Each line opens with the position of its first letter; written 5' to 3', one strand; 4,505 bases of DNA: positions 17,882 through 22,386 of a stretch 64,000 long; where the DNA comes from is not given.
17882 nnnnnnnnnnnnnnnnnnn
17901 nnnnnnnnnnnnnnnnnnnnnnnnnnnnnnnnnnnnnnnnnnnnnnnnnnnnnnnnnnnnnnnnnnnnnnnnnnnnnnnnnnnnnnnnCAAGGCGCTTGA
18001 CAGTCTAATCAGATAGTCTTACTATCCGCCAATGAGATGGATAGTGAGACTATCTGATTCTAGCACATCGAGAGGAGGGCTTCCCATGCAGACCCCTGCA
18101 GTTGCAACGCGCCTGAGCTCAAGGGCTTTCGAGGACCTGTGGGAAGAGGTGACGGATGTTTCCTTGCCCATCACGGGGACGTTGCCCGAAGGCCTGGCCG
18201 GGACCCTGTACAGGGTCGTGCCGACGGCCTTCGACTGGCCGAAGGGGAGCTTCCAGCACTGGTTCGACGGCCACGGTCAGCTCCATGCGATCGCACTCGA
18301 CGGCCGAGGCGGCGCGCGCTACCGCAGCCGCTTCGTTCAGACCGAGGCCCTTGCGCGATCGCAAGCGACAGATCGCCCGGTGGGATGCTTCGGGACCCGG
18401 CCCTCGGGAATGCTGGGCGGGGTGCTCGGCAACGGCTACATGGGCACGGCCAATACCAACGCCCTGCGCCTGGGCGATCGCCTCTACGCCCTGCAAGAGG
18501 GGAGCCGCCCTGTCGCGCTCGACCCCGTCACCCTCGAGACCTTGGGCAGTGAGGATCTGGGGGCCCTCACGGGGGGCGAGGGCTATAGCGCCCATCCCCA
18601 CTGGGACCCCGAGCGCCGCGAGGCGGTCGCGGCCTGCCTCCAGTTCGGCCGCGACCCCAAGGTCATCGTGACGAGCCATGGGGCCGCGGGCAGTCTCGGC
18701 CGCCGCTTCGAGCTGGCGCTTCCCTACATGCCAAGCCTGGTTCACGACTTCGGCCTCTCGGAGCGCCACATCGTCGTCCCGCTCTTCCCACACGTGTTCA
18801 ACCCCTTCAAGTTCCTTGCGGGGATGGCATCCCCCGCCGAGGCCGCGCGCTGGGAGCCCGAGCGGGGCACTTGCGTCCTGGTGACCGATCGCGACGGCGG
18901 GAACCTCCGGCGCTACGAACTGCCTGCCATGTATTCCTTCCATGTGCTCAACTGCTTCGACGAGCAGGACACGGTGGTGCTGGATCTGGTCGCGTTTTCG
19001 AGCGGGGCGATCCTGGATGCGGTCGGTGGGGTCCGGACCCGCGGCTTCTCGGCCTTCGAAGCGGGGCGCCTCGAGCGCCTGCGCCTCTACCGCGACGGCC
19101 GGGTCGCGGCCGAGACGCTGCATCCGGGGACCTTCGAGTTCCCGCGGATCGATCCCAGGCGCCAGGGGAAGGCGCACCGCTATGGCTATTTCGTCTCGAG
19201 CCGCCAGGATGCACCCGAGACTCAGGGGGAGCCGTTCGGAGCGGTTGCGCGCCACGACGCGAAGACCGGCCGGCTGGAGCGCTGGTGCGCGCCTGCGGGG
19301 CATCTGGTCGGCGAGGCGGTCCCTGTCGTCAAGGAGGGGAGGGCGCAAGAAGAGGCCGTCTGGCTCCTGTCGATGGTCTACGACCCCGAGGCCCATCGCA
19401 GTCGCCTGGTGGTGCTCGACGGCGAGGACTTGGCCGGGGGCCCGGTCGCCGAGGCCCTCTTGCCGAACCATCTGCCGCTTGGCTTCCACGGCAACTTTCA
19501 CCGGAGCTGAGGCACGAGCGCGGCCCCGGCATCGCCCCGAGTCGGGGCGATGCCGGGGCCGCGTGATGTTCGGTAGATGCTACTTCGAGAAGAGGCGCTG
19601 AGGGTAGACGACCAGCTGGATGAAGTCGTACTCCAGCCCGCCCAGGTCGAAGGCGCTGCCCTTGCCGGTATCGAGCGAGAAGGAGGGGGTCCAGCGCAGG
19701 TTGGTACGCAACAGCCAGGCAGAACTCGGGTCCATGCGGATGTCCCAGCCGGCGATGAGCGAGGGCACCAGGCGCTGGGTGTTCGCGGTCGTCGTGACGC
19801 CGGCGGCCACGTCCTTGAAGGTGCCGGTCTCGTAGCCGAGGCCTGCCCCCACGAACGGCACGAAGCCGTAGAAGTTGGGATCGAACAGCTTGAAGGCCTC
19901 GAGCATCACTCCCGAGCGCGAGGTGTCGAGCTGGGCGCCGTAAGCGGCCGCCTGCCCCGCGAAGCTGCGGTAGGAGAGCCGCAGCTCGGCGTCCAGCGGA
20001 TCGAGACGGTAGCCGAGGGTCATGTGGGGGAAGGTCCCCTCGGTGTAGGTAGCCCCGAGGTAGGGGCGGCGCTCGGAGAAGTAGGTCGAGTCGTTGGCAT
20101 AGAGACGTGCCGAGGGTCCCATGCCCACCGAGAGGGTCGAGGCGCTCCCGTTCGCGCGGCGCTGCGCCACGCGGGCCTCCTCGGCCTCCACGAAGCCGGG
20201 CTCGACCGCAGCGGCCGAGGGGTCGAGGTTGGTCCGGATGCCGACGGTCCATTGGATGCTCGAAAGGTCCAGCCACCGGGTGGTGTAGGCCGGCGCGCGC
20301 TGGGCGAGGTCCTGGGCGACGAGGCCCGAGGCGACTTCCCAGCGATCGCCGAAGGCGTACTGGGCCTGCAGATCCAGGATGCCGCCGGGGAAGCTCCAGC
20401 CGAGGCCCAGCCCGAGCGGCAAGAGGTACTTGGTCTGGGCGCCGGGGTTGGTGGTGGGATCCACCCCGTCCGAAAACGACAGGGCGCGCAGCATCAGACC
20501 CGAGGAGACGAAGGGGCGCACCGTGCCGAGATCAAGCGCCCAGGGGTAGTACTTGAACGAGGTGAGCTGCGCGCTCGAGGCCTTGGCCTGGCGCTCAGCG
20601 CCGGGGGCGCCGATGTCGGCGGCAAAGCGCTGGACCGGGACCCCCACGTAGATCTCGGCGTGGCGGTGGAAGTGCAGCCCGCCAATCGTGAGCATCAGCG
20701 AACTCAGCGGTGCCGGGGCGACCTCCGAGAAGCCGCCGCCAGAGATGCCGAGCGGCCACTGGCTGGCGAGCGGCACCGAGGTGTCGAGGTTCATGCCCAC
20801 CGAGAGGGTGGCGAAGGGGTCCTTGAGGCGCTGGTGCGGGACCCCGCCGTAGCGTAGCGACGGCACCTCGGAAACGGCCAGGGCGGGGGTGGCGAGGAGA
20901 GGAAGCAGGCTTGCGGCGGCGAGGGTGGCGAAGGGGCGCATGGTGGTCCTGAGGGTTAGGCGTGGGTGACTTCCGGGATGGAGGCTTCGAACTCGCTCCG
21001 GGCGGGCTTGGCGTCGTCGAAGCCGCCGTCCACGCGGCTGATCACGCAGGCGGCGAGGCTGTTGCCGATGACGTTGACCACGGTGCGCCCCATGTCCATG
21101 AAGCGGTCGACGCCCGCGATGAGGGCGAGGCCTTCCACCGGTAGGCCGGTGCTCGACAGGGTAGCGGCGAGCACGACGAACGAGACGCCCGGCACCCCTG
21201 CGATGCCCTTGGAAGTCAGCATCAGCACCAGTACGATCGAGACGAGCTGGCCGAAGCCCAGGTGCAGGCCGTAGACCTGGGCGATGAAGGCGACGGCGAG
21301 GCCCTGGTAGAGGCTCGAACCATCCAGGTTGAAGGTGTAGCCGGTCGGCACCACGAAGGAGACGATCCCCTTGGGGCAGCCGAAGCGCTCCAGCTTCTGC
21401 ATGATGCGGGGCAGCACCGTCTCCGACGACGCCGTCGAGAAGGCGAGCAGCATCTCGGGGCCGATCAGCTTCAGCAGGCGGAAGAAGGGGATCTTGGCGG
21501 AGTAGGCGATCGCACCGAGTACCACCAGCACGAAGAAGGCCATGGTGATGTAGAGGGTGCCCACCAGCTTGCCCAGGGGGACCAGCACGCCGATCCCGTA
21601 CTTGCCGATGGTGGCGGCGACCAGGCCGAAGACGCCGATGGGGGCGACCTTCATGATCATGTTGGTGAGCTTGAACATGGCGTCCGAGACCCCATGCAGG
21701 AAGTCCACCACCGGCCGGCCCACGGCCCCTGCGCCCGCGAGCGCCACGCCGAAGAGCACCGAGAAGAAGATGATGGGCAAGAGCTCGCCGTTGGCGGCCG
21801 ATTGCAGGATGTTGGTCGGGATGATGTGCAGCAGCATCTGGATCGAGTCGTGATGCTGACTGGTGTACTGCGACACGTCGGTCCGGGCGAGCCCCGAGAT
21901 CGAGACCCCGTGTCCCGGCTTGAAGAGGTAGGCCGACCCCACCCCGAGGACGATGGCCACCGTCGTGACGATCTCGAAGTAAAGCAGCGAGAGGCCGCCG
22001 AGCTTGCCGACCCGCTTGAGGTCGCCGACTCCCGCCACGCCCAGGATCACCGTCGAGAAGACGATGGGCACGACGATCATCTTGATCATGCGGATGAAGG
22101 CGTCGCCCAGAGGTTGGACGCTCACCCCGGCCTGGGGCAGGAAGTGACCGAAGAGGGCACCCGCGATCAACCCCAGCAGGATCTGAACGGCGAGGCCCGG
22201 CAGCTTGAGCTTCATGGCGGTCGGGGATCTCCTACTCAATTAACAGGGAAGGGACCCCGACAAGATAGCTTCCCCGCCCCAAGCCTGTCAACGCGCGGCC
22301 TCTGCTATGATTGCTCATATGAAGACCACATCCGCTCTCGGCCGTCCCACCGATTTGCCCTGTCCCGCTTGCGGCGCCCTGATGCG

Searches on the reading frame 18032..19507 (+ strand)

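Call 81: search_protein_families(library=pfam, proteins=[window:18032-19507:+], max_evalue=0.00001)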
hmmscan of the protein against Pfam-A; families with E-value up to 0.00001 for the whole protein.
window:18032-19507:+ (492 aa): 1 family
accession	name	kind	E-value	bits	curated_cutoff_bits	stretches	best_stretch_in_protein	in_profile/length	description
PF03055.21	RPE65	-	8.4e-108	361.9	27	1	34-490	2-468/469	Retinal pigment epithelial membrane protein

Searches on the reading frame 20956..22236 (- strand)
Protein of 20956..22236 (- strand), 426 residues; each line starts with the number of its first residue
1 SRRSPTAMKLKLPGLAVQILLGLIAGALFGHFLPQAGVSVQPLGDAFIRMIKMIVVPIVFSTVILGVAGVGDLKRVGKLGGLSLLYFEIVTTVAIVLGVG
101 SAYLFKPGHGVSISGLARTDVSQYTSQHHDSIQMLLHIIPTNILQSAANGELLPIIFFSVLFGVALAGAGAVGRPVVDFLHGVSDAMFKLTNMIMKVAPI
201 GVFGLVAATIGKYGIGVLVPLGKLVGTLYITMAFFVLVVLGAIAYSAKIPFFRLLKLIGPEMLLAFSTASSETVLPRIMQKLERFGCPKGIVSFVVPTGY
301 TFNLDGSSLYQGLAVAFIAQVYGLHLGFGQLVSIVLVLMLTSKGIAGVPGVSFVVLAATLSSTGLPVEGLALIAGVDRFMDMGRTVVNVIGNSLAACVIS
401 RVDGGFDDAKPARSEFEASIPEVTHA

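Call 94: search_protein_families(library=pfam, proteins=[window:20956-22236:-], max_evalue=0.00001)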
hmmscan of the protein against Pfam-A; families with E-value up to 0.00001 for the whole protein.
window:20956-22236:- (426 aa): 1 family
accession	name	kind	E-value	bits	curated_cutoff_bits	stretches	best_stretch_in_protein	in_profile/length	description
PF00375.23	SDF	-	4.1e-126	421.6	27.9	1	15-401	1-386/387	Sodium:dicarboxylate symporter family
